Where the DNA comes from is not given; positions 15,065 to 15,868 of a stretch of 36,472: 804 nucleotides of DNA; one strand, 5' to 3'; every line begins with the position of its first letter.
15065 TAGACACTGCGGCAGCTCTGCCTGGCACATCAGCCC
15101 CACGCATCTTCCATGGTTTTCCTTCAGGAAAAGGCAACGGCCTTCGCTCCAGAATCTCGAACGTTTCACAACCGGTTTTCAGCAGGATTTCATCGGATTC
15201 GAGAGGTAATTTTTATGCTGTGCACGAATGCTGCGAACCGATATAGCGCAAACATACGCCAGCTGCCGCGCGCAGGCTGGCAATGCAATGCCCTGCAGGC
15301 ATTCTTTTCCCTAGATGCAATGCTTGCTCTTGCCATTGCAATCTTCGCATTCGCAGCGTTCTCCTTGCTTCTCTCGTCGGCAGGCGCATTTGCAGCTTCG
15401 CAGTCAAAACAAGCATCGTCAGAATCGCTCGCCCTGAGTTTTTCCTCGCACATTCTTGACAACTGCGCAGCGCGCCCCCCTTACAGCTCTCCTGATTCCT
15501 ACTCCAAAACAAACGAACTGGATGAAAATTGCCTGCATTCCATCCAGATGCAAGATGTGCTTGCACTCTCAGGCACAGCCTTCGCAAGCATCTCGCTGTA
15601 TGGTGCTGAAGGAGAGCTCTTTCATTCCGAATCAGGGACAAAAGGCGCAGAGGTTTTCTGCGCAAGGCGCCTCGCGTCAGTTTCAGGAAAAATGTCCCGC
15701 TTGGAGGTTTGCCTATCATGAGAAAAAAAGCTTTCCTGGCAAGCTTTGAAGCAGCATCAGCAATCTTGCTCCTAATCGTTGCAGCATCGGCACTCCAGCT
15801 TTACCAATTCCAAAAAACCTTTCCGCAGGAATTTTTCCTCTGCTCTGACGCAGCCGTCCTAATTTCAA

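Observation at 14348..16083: Translationally coupled cassette of four prepilin-like proteins (candidate minor-pilin set) with no assembly machinery nearby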

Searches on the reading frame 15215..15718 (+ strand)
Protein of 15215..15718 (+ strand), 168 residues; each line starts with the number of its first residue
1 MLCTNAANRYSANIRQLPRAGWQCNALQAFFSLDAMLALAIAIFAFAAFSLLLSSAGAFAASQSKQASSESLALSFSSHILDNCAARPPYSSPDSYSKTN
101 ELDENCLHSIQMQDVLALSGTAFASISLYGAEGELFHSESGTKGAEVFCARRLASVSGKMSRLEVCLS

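Call 6: search_protein_families(library=pfam, proteins=[window:15215-15718:+], max_evalue=1)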
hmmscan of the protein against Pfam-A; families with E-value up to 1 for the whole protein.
window:15215-15718:+ (168 aa): 0 families

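Call 7: search_protein_families(library=ncbifam, proteins=[window:15215-15718:+], max_evalue=1)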
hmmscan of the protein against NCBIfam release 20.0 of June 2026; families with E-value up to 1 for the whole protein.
window:15215-15718:+ (168 aa): 0 families

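Call 32: find_homologous_proteins(query=A3, max_evalue=0.01)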
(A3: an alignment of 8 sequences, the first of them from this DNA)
Query A3 (8 sequences) (168 aa, profile of the alignment): 80 proteins with E <= 0.01 among 8000 candidates.
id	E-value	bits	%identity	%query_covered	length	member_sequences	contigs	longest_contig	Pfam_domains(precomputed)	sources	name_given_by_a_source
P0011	9.8e-69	248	43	84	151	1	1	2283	-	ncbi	-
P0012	1.3e-68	248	45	84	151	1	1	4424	-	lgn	-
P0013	1.1e-65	238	42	93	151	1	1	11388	-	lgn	-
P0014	3.6e-63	230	44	83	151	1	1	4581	-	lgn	-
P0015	5.9e-63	230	44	84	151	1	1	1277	-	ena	-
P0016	2.3e-61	224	42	86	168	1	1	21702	-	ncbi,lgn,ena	-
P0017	1.2e-60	222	43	88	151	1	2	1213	-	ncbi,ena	-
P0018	8.9e-60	219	100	100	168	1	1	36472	-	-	-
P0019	2.7e-59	218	73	95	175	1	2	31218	-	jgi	jgi:hypothetical protein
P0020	7.6e-57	210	45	88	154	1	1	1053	-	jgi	jgi:hypothetical protein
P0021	6.2e-51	191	39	83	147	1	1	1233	-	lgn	-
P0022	7.3e-49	184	44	85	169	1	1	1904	-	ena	-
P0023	3.2e-45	172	49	85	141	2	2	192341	-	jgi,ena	-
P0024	2.0e-44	169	48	83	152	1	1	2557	-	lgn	-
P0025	5.6e-44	168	31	83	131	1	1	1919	-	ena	-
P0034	1.9e-34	137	29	83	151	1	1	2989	-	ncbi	-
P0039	3.4e-33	133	31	83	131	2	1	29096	-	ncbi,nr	ncbi:MAG: hypothetical protein NTX79_05080 [Candidatus Micrarchaeota archaeon]|nr:hypothetical prote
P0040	6.1e-33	132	32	90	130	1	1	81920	-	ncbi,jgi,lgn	ncbi:MAG: hypothetical protein WC717_00265 [Candidatus Micrarchaeia archaeon]|jgi:hypothetical prote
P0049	8.8e-31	125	31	84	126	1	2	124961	-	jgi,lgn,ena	-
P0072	1.6e-26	111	36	85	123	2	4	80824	-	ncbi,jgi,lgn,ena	-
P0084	3.4e-24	104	28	90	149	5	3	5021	-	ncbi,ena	-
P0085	5.1e-24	103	34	69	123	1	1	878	-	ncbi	-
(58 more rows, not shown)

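Call 33: find_encoding_contigs(protein=P0023, flank=10000, max_places=2)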
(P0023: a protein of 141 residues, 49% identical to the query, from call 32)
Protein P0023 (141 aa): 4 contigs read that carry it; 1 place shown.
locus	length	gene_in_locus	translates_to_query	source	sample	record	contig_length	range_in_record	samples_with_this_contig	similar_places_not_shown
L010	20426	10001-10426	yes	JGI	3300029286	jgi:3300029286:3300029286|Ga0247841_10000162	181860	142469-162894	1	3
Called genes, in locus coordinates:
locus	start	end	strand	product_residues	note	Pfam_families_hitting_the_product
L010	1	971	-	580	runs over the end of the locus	PF00999:Na_H_Exchanger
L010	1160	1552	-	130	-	-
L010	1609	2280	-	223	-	PF13483:Lactamase_B_3, PF12706:Lactamase_B_2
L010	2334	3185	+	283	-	-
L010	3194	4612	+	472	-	PF01409:tRNA-synt_2d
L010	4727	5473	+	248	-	-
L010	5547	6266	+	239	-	-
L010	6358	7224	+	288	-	PF13691:Lactamase_B_4, PF23023:Anti-Pycsar_Apyc1, PF00753:Lactamase_B, PF12706:Lactamase_B_2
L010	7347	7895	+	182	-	-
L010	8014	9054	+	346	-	PF05343:Peptidase_M42, PF01546:Peptidase_M20 (weak)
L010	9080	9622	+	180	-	-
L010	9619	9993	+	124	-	-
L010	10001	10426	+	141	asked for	-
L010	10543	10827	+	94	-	-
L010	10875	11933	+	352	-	PF13620:CarboxypepD_reg (faint)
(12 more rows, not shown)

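Call 34: find_encoding_contigs(protein=P0049, flank=10000, max_places=2)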
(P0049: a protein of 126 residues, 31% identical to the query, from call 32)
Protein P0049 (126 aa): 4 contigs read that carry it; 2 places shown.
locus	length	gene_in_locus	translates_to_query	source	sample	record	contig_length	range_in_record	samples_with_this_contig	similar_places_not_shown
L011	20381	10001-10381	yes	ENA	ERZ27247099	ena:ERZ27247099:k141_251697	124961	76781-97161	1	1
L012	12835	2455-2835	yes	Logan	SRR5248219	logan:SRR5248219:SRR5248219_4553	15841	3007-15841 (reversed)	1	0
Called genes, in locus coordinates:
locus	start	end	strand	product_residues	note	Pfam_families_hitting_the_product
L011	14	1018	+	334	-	-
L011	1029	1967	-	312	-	-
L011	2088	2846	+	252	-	PF01978:TrmB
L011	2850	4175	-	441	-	PF02881:SRP54_N, PF00448:SRP54, PF02978:SRP_SPB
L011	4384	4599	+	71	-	-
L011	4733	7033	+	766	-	PF00437:T2SSE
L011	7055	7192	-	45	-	-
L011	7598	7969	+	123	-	-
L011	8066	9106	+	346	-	PF05343:Peptidase_M42, PF04389:Peptidase_M28 (faint), PF01546:Peptidase_M20 (faint)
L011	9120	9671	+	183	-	-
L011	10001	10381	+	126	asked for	-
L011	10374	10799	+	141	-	-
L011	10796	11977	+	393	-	PF13620:CarboxypepD_reg (faint)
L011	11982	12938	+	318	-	PF02540:NAD_synthase (faint), PF01171:ATP_bind_3 (faint), PF01507:PAPS_reduct (weak), PF06508:QueC (weak), PF00958:GMP_synt_C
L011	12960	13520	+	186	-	PF00117:GATase, PF07722:Peptidase_C26 (weak)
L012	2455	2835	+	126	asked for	-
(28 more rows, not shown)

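Call 37: search_solved_structures(query=A3, max_evalue=10, show_alignments=2)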
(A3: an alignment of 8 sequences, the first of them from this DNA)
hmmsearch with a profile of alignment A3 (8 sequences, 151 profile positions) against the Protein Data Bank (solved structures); distinct sequences matched with E-value up to 10: 1.
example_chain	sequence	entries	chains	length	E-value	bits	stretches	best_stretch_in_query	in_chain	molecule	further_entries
5tfy_I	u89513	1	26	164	1.5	12.2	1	15-67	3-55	Flagellin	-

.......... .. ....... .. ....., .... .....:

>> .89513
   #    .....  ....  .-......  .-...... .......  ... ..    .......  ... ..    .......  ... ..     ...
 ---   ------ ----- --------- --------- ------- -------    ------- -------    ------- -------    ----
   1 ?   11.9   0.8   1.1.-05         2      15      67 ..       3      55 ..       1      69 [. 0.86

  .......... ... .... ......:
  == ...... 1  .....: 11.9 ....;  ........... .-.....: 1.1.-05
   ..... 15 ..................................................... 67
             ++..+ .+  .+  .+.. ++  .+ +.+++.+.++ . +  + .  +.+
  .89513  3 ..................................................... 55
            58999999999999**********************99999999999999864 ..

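Call 49: predict_structure(alignment_id=A5)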
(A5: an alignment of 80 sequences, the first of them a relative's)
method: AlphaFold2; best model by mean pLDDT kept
length: 168 residues; sequences in the alignment: 80
mean_pLDDT: 84.1   pTM: 0.61
mean pLDDT of the five models: 84.1, 83.2, 83.2, 83.1, 83.0
residues with pLDDT >= 90: 96; 70-90: 38; 50-70: 28; < 50: 6
segments of 3 or more residues with pLDDT < 50: 1-3
pLDDT, mean of each block of 10 residues (from residue 1): 50 53 55 89 97 93 86 89 85 73 93 92 96 97 94 94 96
secondary structure, 60 per line:
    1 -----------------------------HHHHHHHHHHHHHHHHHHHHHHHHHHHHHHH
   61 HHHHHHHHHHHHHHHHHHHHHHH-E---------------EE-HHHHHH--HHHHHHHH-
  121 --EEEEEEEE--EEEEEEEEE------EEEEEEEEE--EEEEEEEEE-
elements in order: H30-83 H104-109 H112-119 E123-130 E133-141 E148-156 E159-167

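Call 52: fold_search(model_id=the predicted structure, library=pdb)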
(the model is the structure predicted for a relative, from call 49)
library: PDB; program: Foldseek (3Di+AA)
matches with E <= 10: 812; with E <= 0.001: 0
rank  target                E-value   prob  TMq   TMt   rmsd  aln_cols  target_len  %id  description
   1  5x8r_c                1.2e-02  1.00  0.28  0.22   4.9        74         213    8  Structure of the 30S small subunit of chloroplast ribosome from spinach (released 2017-06-07)
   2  5el4_22               1.6e-02  1.00  0.26  0.23   4.1        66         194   20  Structure of T. thermophilus 70S ribosome complex with mRNA and tRNALys in the A-site with a U-U mismatch in the firs (released 2016-01-27)
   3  8jiw_BD               1.7e-02  1.00  0.30  0.24   3.3        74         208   11  Atomic structure of wheat ribosome reveals unique features of the plant ribosomes (released 2024-03-27)
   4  8g4i_D                1.7e-02  1.00  0.29  0.25   3.2        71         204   13  40S ribosomal subunit of the 80S Giardia intestinalis assemblage A ribosome with Emetine bound in V1 conformation (released 2024-10-30)
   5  9h3g_AA               1.7e-02  0.99  0.24  0.20   5.8        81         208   10  Structure of the Arabidopsis thaliana 80S ribosome in complex with P- and E-site tRNAs and mRNA (released 2026-02-04)
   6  8cdu_E                1.8e-02  1.00  0.26  0.22   3.2        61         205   15  Rnase R bound to a 30S degradation intermediate (main state) (released 2023-12-20)
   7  9fhl_Z                1.8e-02  1.00  0.30  0.27   3.4        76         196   13  High-resolution cryo-EM structure of Saccharolobus solfataricus 30S ribosomal subunit bound to mRNA and initiator tRNA (released 2025-01-15)
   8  8brm_SC               1.8e-02  1.00  0.28  0.23   4.4        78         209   10  Giardia ribosome in POST-T state, no E-site tRNA (A6) (released 2023-03-15)
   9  8fmw_C                1.8e-02  1.00  0.28  0.24   4.1        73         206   20  The structure of a hibernating ribosome in the Lyme disease pathogen (released 2023-11-08)
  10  4v6w_AD               1.9e-02  1.00  0.27  0.20   3.5        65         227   14  Structure of the D. melanogaster 80S ribosome (released 2014-07-09)
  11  9axt_AG               1.9e-02  1.00  0.30  0.24   3.3        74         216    9  Non-translating S. pombe ribosome (released 2024-10-16)
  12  9v24_sd               1.9e-02  1.00  0.29  0.23   3.4        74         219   12  Cryo- EM structure of 75S ribosome with A/P- & P/E- tRNAs from Entamoeba histolytica (released 2025-10-15)
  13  7osa_uS3              1.9e-02  1.00  0.28  0.22   5.0        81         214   11  Pre-translocation complex of 80 S.cerevisiae ribosome with eEF2 and ligands (released 2021-12-08)
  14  8q7z_Ac               1.9e-02  0.99  0.26  0.20   5.6        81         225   12  Structure of the G. gallus 80S non-rotated ribosome (released 2024-08-28)
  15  4v6i_AB               2.0e-02  1.00  0.26  0.22   3.4        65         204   12  Localization of the small subunit ribosomal proteins into a 6.1 A cryo-EM map of Saccharomyces cerevisiae translating (released 2014-07-09)
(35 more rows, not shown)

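Call 59: search_solved_structures(query=A5, max_evalue=10, show_alignments=3)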
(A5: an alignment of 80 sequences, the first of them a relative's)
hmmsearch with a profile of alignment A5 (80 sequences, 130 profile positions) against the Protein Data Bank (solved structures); distinct sequences matched with E-value up to 10: 6.
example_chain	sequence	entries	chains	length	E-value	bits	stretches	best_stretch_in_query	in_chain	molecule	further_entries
5tfy_I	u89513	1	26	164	0.21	14.9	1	14-69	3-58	Flagellin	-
8gui_L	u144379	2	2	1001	0.46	13.7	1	31-107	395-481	E3 ubiquitin-protein ligase BRE1B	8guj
7kzq_U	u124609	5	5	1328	0.88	12.8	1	24-69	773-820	Fanconi anemia, complementation group I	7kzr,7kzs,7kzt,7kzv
6vaa_A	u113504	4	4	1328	0.88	12.8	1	24-69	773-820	Fanconi anemia, complementation group I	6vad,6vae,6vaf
7ay1_A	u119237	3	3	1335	1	12.7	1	24-69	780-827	Fanconi anemia group I protein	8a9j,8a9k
7zf1_A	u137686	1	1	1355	1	12.6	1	24-69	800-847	Fanconi anemia group I protein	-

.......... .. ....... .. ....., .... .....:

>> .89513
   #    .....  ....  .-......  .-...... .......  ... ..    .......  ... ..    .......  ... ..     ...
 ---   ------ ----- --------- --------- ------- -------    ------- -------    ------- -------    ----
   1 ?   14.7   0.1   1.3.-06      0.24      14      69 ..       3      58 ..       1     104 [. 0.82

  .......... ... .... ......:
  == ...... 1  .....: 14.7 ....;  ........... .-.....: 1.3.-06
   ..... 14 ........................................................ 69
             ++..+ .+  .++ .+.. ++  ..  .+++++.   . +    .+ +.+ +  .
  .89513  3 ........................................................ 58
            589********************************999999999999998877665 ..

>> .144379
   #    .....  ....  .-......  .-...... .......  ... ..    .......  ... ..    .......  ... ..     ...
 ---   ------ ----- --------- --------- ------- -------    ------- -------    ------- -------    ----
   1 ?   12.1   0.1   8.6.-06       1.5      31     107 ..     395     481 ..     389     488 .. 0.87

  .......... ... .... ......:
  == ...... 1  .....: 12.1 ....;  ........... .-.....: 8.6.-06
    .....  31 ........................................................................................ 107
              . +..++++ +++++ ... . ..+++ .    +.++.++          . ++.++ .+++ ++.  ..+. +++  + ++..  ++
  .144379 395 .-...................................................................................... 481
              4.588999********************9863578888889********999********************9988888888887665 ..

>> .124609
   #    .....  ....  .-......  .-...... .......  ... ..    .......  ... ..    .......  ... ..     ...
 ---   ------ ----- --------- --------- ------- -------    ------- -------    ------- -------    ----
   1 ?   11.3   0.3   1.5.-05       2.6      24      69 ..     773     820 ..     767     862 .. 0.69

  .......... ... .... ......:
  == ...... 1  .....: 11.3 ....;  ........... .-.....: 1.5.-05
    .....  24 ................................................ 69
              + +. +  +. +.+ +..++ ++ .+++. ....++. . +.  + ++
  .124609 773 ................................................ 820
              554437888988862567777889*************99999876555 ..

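Call 60: find_related_loci(query=A5, collection=metagenome_contigs, flank=8000)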
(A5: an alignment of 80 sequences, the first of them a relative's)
Query A5 (168 aa) in metagenome_contigs; peptide patterns used: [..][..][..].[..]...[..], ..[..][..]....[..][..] (x = any residue, [..] = any of these).
211 stretches matched a pattern; 28 encode a relative of the query (tblastn E <= 1e-3); 28 distinct loci.
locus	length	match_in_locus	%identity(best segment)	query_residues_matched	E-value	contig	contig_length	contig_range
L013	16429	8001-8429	48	25-168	2e-31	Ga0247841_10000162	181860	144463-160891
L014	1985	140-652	47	2-168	2e-29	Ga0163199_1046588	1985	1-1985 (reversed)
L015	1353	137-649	46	2-168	3e-29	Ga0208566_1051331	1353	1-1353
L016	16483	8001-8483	36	8-167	7e-26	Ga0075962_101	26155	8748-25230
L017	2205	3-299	49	69-168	2e-24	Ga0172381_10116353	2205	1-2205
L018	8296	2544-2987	36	23-168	2e-19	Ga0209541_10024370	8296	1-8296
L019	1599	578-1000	37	30-168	3e-17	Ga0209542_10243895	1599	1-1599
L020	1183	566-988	30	7-168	5e-17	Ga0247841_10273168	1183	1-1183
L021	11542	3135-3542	30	7-167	2e-14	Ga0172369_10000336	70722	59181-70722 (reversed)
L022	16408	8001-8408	30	7-167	2e-14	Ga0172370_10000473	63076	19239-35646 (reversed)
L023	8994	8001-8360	30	28-167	3e-14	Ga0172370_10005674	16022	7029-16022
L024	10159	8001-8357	30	29-167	3e-14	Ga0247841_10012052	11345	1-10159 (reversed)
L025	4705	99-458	30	29-168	5e-14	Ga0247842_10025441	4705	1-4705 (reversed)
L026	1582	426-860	25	7-167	1e-13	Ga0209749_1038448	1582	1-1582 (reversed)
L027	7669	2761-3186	38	26-168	2e-13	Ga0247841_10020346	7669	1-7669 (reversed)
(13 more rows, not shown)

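Call 64: search_protein_families(library=pfam, proteins=[L022:3788-6085:+, L022:1873-3195:-, L022:1088-1828:+, L022:363-824:+, L022:3272-3649:+, L022:943-1287:-], max_evalue=0.01)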
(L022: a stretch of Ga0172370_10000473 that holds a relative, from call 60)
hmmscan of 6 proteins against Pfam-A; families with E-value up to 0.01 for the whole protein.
L022:3788-6085:+ (766 aa): 1 family
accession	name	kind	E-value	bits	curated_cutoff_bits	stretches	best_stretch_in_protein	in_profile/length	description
PF00437.27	T2SSE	-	3.3e-05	23.1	24.9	1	317-567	26-260/370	Type II/IV secretion system protein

L022:1873-3195:- (440 aa): 11 families
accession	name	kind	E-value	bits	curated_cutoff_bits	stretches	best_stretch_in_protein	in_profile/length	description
PF00448.28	SRP54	-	1.8e-62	210.9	22.7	1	94-285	2-196/196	SRP54-type protein, GTPase domain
PF02978.25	SRP_SPB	-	1e-26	93.6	27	1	312-411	1-91/91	Signal peptide binding domain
PF02881.24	SRP54_N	-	7.5e-14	52.1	22.4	1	2-79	1-75/75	SRP54-type protein, helical bundle domain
PF13401.12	AAA_22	-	5.8e-06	27.1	27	1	96-197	8-107/130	AAA domain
PF01656.29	CbiA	-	8.3e-06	26.2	25.4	1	103-243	9-87/125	CobQ/CobB/MinD/ParA nucleotide binding domain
PF03029.23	ATP_bind_1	-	4.1e-05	23.9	27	1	99-131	2-34/240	Conserved hypothetical ATP binding protein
PF13191.12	AAA_16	-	7.4e-05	23.7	32.6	1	94-213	25-139/167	AAA ATPase domain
PF00004.35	AAA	-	9.6e-05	23.3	21.2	1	96-210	1-105/131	ATPase family associated with various cellular activities (AAA)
PF13604.12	AAA_30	-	0.00032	20.9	27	1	97-184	22-100/191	AAA domain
PF00025.27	Arf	-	0.00037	20.5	22.3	1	94-234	15-145/174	ADP-ribosylation factor family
PF13245.12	AAA_19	-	0.0065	17.1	25.1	0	91-187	9-103/134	AAA domain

L022:1088-1828:+ (247 aa): 1 family
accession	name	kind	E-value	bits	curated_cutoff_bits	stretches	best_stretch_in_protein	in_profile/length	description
PF12728.13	HTH_17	-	0.0024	18.5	27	0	199-232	12-45/51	Helix-turn-helix domain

L022:363-824:+ (154 aa): 0 families

L022:3272-3649:+ (126 aa): 0 families

L022:943-1287:- (114 aa): 0 families

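Call 65: search_protein_representatives(alignment_id=A5)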
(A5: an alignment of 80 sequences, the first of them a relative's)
Query: 80 sequences, 130 profile positions. Proteins with E-value up to 0.001 (for the whole library): 56; up to 1e-10: 48; up to 1e-30: 13. The best 56 are listed.
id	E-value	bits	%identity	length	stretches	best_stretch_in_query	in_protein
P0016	3.2e-40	153.4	-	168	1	6-130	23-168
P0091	3.9e-39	149.9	-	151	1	1-130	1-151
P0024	3.2e-37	143.7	-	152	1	7-130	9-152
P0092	9.7e-37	142.1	-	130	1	1-130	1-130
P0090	1.5e-36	141.5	-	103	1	23-130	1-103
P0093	1.4e-35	138.4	-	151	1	1-130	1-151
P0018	4.3e-35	136.8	-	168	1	7-130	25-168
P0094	9.9e-35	135.6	-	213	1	8-130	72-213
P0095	3.7e-34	133.8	-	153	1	1-130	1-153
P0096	1.2e-33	132.2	-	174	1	5-130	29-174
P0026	1.6e-32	128.5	-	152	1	1-130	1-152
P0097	3.6e-32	127.3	-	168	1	7-130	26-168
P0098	7.0e-31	123.2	-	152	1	1-130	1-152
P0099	1.1e-30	122.5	-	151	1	7-130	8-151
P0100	6.9e-30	120.0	-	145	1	8-130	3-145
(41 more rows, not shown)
